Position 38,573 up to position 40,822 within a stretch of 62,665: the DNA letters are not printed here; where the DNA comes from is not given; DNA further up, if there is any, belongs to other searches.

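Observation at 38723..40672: SufS-like protein that looks like a single-chain pseudo-dimer with complementary halves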

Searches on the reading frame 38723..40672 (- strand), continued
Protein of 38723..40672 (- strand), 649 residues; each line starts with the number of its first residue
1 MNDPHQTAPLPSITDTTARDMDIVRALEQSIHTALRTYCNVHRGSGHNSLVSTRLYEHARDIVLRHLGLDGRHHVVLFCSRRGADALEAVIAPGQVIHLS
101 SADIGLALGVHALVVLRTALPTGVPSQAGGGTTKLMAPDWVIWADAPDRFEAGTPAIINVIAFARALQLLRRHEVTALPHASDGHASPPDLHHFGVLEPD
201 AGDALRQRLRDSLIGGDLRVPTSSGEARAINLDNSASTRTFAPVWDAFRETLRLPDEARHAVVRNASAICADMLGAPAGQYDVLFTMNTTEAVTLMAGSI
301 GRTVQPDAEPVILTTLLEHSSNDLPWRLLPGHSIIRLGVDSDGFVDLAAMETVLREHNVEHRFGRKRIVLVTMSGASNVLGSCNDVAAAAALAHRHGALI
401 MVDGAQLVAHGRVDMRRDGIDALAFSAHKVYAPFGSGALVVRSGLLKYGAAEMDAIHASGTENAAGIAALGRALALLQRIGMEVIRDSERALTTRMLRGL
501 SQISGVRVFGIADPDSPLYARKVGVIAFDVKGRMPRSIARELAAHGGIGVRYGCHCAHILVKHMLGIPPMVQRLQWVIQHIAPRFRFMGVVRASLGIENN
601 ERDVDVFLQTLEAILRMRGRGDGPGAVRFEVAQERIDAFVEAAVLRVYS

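Call 6: find_homologous_proteins(query=window:38723-40672:-, max_evalue=0.00001)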
Query window:38723-40672:- (649 aa): 3041 proteins with E <= 0.00001 among 8000 candidates; the best 120 are listed.
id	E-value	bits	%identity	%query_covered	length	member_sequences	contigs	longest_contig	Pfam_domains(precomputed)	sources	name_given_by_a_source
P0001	0.0e+0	1438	100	100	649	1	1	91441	PF00266.26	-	-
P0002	5.3e-216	737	54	98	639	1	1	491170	PF00266.26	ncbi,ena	-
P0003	2.8e-215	735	53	96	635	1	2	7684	PF00266.26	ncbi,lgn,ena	-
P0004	4.7e-215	734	53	100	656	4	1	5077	PF00266.26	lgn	-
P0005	9.4e-215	733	53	98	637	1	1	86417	PF00266.26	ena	-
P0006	2.4e-214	732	53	98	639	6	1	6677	PF00266.26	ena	-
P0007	2.9e-214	731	55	97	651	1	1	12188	PF00266.26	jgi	jgi:selenocysteine lyase/cysteine desulfurase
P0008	4.8e-214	731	52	97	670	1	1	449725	PF00266.26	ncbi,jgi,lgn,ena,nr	ncbi:MAG: hypothetical protein CVT99_09250 [Bacteroidetes bacterium HGW-Bacteroidetes-16]|jgi:seleno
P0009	9.4e-214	730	53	97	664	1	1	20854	PF00266.26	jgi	jgi:selenocysteine lyase/cysteine desulfurase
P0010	2.2e-213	728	54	97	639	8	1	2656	PF00266.26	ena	-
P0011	3.1e-213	728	55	97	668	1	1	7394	PF00266.26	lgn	-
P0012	3.4e-213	728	53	96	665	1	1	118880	PF00266.26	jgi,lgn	jgi:selenocysteine lyase/cysteine desulfurase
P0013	7.7e-213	727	54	97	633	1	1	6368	PF00266.26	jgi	jgi:selenocysteine lyase/cysteine desulfurase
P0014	1.4e-212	726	52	97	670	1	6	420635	PF00266.26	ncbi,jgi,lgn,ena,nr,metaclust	ncbi:MAG: hypothetical protein A2W85_14795 [Bacteroidetes bacterium GWF2_41_31]|nr:MAG: hypothetical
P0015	1.6e-212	725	53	96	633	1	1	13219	PF00266.26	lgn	-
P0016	1.6e-212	725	54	96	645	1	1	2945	PF00266.26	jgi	jgi:selenocysteine lyase/cysteine desulfurase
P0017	3.1e-212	725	55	96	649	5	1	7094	PF00266.26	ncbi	-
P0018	3.6e-212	724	56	92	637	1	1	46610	PF00266.26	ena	-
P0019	5.5e-212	724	52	97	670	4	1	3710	PF00266.26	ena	-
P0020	5.6e-212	724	55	96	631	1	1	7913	PF00266.26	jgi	jgi:selenocysteine lyase/cysteine desulfurase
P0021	8.8e-212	723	53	96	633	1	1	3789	PF00266.26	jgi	-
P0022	1.2e-211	723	54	97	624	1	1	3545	PF00266.26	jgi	jgi:selenocysteine lyase/cysteine desulfurase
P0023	2.6e-211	722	52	98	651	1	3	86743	PF00266.26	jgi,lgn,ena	-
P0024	4.0e-211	721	54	97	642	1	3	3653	PF00266.26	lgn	-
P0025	5.9e-211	720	51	98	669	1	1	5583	PF00266.26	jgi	-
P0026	9.6e-211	720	52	100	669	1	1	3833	PF00266.26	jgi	jgi:selenocysteine lyase/cysteine desulfurase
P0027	1.2e-210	719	52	96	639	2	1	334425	PF00266.26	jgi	-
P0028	1.6e-210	719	53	96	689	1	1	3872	PF00266.26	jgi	jgi:selenocysteine lyase/cysteine desulfurase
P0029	3.2e-210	718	54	97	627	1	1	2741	PF00266.26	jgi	jgi:selenocysteine lyase/cysteine desulfurase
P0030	3.8e-210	718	52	98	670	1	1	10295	PF00266.26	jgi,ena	-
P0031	3.9e-210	718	51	100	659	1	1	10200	PF00266.26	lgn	-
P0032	4.4e-210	717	54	91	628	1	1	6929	PF00266.26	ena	-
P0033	4.4e-210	717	54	96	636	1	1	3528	PF00266.26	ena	-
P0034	8.6e-210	716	54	98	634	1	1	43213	PF00266.26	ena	-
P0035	9.0e-210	716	54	96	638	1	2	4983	PF00266.26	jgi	jgi:selenocysteine lyase/cysteine desulfurase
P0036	9.2e-210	716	53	96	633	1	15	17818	PF00266.26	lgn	-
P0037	9.5e-210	716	52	100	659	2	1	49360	PF00266.26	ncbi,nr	ncbi:MAG: aminotransferase class V-fold PLP-dependent enzyme [Bacteroidales bacterium]|nr:aminotrans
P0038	1.5e-209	716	51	99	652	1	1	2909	PF00266.26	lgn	-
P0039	1.8e-209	715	53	96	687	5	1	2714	PF00266.26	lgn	-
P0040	2.2e-209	715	52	96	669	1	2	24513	PF00266.26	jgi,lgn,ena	-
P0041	3.0e-209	715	55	97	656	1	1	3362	PF00266.26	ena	-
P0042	3.6e-209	714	53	91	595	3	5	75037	PF00266.26,PF01212.28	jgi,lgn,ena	-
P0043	4.3e-209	714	53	97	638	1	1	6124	PF00266.26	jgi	jgi:selenocysteine lyase/cysteine desulfurase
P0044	5.1e-209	714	53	96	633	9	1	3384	PF00266.26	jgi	jgi:selenocysteine lyase/cysteine desulfurase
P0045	5.2e-209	714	53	96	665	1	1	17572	PF00266.26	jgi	jgi:selenocysteine lyase/cysteine desulfurase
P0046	7.7e-209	713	54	97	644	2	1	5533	PF00266.26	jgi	jgi:selenocysteine lyase/cysteine desulfurase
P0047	8.4e-209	713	50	100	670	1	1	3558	PF00266.26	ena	-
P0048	1.0e-208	713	55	96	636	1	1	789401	PF00266.26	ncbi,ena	-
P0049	1.2e-208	713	53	96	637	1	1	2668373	PF00266.26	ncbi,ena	-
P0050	1.3e-208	713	52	97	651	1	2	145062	PF00266.26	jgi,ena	-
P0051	1.4e-208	712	54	97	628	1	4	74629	PF00266.26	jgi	jgi:selenocysteine lyase/cysteine desulfurase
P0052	1.6e-208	712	53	98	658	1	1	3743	PF00266.26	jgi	jgi:selenocysteine lyase/cysteine desulfurase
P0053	1.6e-208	712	55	96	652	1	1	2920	PF00266.26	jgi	jgi:selenocysteine lyase/cysteine desulfurase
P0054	1.6e-208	712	51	100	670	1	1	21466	PF00266.26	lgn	-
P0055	2.1e-208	712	52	99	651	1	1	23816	PF00266.26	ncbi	-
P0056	3.1e-208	711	52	97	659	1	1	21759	PF00266.26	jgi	jgi:selenocysteine lyase/cysteine desulfurase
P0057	3.2e-208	711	53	96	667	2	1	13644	PF00266.26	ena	-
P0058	3.4e-208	711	51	97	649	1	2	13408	PF00266.26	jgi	-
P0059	3.7e-208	711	54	99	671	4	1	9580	PF00266.26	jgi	jgi:selenocysteine lyase/cysteine desulfurase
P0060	3.8e-208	711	52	96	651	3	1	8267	PF00266.26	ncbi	-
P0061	4.0e-208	711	54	96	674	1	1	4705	PF00266.26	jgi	jgi:selenocysteine lyase/cysteine desulfurase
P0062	8.2e-208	710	54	95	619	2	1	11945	PF00266.26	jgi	jgi:selenocysteine lyase/cysteine desulfurase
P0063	9.1e-208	710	53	98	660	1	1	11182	PF00266.26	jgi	jgi:selenocysteine lyase/cysteine desulfurase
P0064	9.1e-208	710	51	98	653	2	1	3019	PF00266.26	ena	-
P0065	1.1e-207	710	55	92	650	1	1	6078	PF00266.26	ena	-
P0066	1.2e-207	709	52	97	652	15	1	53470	PF00266.26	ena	-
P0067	1.2e-207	709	50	99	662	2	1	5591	PF00266.26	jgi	-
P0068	1.6e-207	709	52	96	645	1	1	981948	PF00266.26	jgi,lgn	jgi:selenocysteine lyase/cysteine desulfurase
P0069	2.1e-207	709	55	92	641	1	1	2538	PF00266.26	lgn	-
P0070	2.1e-207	709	54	91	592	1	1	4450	PF00266.26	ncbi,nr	ncbi:MAG: aminotransferase class V-fold PLP-dependent enzyme [Bacteroidia bacterium]|nr:MAG: aminotr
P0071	2.2e-207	709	52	96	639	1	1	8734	PF00266.26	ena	-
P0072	2.3e-207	708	52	100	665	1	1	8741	PF00266.26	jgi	jgi:selenocysteine lyase/cysteine desulfurase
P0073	2.7e-207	708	52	98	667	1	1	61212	PF00266.26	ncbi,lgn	-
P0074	2.8e-207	708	54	92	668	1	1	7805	PF00266.26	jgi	jgi:selenocysteine lyase/cysteine desulfurase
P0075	3.0e-207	708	53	99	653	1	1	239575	PF00266.26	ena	-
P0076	3.2e-207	708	52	96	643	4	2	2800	PF00266.26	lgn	-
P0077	3.4e-207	708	51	100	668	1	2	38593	PF00266.26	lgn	-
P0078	3.9e-207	708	52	97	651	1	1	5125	PF00266.26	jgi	jgi:selenocysteine lyase/cysteine desulfurase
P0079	4.2e-207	708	52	97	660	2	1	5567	PF00266.26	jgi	jgi:selenocysteine lyase/cysteine desulfurase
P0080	4.6e-207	707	51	99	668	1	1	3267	PF00266.26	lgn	-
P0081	4.8e-207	707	52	97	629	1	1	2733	PF00266.26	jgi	jgi:selenocysteine lyase/cysteine desulfurase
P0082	5.1e-207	707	51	96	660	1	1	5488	PF00266.26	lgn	-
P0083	5.8e-207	707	52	97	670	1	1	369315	PF00266.26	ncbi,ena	-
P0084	5.9e-207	707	51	96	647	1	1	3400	PF00266.26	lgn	-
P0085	6.7e-207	707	53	96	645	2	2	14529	PF00266.26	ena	-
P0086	6.8e-207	707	56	96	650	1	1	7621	PF00266.26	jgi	jgi:selenocysteine lyase/cysteine desulfurase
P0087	7.0e-207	707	52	96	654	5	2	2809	PF00266.26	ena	-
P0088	7.2e-207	707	53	97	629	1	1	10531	PF00266.26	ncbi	-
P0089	7.3e-207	707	53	97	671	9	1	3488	PF00266.26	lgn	-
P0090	8.5e-207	707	54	95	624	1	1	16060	PF00266.26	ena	-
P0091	8.9e-207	707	50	98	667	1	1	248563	PF00266.26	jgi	jgi:selenocysteine lyase/cysteine desulfurase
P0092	8.9e-207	707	50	97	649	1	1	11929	PF00266.26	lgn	-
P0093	9.2e-207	706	51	96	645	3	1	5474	PF00266.26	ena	-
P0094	1.2e-206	706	53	97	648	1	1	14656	PF00266.26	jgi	jgi:selenocysteine lyase/cysteine desulfurase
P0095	1.2e-206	706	50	98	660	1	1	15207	PF00266.26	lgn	-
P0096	1.5e-206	706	52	97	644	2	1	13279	PF00266.26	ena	-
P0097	1.9e-206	705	53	96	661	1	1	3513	PF00266.26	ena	-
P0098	1.9e-206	705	53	97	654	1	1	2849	PF00266.26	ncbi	-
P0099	2.1e-206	705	53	98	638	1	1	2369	PF00266.26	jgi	jgi:selenocysteine lyase/cysteine desulfurase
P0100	2.3e-206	705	52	96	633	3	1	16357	PF00266.26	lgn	-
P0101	2.3e-206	705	54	96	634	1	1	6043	PF00266.26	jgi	jgi:selenocysteine lyase/cysteine desulfurase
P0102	2.5e-206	705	54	97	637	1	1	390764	PF00266.26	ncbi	-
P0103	2.6e-206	705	52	97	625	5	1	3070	PF00266.26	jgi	jgi:selenocysteine lyase/cysteine desulfurase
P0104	3.0e-206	705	52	99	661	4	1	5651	PF00266.26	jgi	jgi:selenocysteine lyase/cysteine desulfurase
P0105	3.7e-206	704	52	97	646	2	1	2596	PF00266.26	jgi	-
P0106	4.5e-206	704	51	96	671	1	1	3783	PF00266.26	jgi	jgi:selenocysteine lyase/cysteine desulfurase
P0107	4.6e-206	704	51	97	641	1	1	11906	PF00266.26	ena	-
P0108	5.0e-206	704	51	97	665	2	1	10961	PF00266.26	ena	-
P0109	5.2e-206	704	51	96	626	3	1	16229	PF00266.26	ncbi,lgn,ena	-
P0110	5.4e-206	704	50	98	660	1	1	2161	PF00266.26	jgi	jgi:selenocysteine lyase/cysteine desulfurase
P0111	6.1e-206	704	52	97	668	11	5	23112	PF00266.26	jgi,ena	-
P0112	7.6e-206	703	54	96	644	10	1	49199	PF00266.26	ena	-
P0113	8.2e-206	703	52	96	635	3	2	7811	PF00266.26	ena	-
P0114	8.8e-206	703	51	96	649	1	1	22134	PF00266.26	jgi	jgi:selenocysteine lyase/cysteine desulfurase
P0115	9.1e-206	703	53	96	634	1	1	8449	PF00266.26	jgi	-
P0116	1.1e-205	703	52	98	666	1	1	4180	PF00266.26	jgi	jgi:selenocysteine lyase/cysteine desulfurase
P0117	1.3e-205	703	50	99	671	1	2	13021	PF00266.26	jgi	-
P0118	1.3e-205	703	54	91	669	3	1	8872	PF00266.26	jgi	jgi:selenocysteine lyase/cysteine desulfurase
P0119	1.3e-205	703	52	97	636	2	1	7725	PF00266.26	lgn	-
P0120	1.3e-205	703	52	93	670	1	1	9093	PF00266.26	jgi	jgi:selenocysteine lyase/cysteine desulfurase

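Call 11: find_encoding_contigs(protein=P0049, flank=8000, max_places=2)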
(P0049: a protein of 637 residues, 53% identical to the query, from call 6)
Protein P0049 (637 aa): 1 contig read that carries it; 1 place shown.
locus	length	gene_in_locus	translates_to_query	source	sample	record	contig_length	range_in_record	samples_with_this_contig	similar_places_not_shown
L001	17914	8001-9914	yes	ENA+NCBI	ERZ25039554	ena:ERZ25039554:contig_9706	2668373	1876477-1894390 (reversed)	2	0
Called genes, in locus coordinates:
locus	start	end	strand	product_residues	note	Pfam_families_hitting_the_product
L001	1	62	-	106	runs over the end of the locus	PF25213:HVO_A0261_N (weak), PF12840:HTH_20, PF01022:HTH_5, PF09339:HTH_IclR (faint)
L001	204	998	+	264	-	PF14329:DUF4386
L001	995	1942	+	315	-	PF08240:ADH_N, PF00107:ADH_zinc_N, PF13602:ADH_zinc_N_2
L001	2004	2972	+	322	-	PF16884:ADH_N_2 (faint), PF08240:ADH_N, PF00107:ADH_zinc_N, PF13602:ADH_zinc_N_2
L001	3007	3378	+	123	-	-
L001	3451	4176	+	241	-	PF00072:Response_reg, PF00486:Trans_reg_C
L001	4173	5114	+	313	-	PF00512:HisKA, PF02518:HATPase_c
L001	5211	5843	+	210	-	-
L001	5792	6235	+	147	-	-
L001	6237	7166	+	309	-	PF00005:ABC_tran, PF13304:AAA_21 (faint)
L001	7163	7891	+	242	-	PF12730:ABC2_membrane_4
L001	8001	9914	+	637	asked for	PF00266:Aminotran_5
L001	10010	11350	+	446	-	PF26314:MptA_B_family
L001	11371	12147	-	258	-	PF00376:MerR, PF13411:MerR_1, PF09278:MerR-DNA-bind (faint), PF07739:TipAS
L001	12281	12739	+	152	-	-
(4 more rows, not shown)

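Call 12: find_encoding_contigs(protein=P0008, flank=8000, max_places=2)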
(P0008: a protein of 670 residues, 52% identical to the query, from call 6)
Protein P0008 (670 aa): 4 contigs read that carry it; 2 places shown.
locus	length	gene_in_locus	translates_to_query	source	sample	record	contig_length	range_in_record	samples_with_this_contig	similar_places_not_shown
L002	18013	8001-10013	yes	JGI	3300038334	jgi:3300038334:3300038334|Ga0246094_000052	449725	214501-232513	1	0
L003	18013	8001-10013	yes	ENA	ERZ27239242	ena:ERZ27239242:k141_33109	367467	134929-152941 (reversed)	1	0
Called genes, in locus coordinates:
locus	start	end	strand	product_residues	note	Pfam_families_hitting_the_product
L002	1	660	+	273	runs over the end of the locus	PF01618:MotA_ExbB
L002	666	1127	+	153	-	-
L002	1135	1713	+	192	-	PF02472:ExbD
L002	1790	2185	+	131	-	PF02472:ExbD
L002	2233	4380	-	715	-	PF08206:OB_RNB, PF22707:S1CSD-TOTE-2 (faint), PF08206:OB_RNB (weak), PF17849:OB_Dis3, PF17876:CSD2, PF00773:RNB, PF00575:S1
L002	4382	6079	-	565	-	PF02463:SMC_N (weak), PF13191:AAA_16 (faint), PF00005:ABC_tran, PF13304:AAA_21 (faint), PF13401:AAA_22 (faint), PF08352:oligo_HPY (weak), PF00005:ABC_tran, PF02463:SMC_N, +1 more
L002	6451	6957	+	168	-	PF13302:Acetyltransf_3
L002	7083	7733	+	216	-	PF20334:DUF6629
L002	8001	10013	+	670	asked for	PF00266:Aminotran_5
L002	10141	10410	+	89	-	PF13192:Thioredoxin_3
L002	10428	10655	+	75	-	-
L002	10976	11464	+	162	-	-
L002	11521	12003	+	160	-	PF13376:OmdA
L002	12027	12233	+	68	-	-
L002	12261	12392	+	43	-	PF20791:Acyl-ACP_TE_C (weak)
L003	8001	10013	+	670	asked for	PF00266:Aminotran_5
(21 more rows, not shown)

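Call 13: find_related_loci(query=A1, collection=genome_contigs, flank=6000)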
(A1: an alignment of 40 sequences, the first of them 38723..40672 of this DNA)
Query A1 (649 aa) in genome_contigs; peptide patterns used: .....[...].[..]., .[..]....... (x = any residue, [..] = any of these).
599 stretches matched a pattern (row limit reached: there are more); 596 encode a relative of the query (tblastn E <= 1e-3); the best 80 are kept; 80 distinct loci.
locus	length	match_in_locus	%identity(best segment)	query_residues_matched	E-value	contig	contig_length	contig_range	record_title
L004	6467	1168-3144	49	3-649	0e+0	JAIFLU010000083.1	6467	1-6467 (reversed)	MAG: Bacteroidetes bacterium isolate bin_228 scaffold_22520, whole genome shotgun sequence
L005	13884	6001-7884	48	27-649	0e+0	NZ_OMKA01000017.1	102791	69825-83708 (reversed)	Aquimarina sp. Aq78 isolate Aquimarina sp. strain Aq78 assembly02, whole genome shotgun sequence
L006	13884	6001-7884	48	27-649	0e+0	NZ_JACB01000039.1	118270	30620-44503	Aquimarina megaterium XH134 contig39_scaffold16, whole genome shotgun sequence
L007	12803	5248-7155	50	22-648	0e+0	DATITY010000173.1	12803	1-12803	MAG TPA_asm: Draconibacterium sp. isolate SMAG_U15967 k141_834727, whole genome shotgun sequence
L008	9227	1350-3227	51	27-649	0e+0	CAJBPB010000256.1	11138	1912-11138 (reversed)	MAG: uncultured Bacteroidetes bacterium isolate Loc080925-7m_bin-0311 genome assembly, contig: bin-0311:256/385, whole g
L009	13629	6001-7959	49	1-648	0e+0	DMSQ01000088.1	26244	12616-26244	MAG TPA_asm: Prolixibacteraceae bacterium isolate UBA9940 contig_7897, whole genome shotgun sequence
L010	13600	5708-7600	51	12-649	0e+0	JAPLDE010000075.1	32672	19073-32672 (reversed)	MAG: Bacteroidetes bacterium isolate LacPavin_0419_WC90_MAG_44_8 LacPavin_0419_WC90_scaffold_52470, whole genome shotgun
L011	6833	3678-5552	53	19-649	0e+0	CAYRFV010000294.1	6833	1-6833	MAG TPA_asm: uncultured Anaerolineales bacterium isolate binchicken_co274_116 genome assembly, contig: NODE_26353_length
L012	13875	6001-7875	52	22-649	0e+0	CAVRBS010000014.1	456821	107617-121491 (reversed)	MAG: uncultured Bacteroidales bacterium isolate MFD00032.bin.3.335 genome assembly, contig: contig_44475, whole genome s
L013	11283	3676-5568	53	27-648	0e+0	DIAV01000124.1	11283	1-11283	MAG TPA_asm: Anaerolineales bacterium UBA5069 UBA5069_contig_77246, whole genome shotgun sequence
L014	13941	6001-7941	51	8-649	0e+0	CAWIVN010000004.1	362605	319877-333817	MAG: uncultured Chloroflexia bacterium isolate MFD02979.bin.1.149 genome assembly, contig: contig_122875, whole genome s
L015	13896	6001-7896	49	23-649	0e+0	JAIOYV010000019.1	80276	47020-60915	MAG: Bacteroidales bacterium isolate Tobar12.5m-G22 Tobar12-5m-C231, whole genome shotgun sequence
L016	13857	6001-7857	51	24-649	0e+0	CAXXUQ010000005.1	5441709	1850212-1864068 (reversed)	MAG: Prolixibacteraceae bacterium isolate 1ed242f1-85e3-4976-bbe6-76cf3140e050 genome assembly, contig: contig_5, whole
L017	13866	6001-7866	54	27-649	0e+0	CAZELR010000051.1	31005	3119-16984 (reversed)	MAG TPA_asm: uncultured Anaerolineales bacterium isolate binchicken_co115_154 genome assembly, contig: NODE_2444_length_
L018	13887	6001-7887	49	14-648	0e+0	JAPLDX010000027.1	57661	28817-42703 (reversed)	MAG: Bacteroidia bacterium isolate LacPavin_0920_SED3_MAG_41_20 LacPavin_0920_SED3_scaffold_1463831, whole genome shotgu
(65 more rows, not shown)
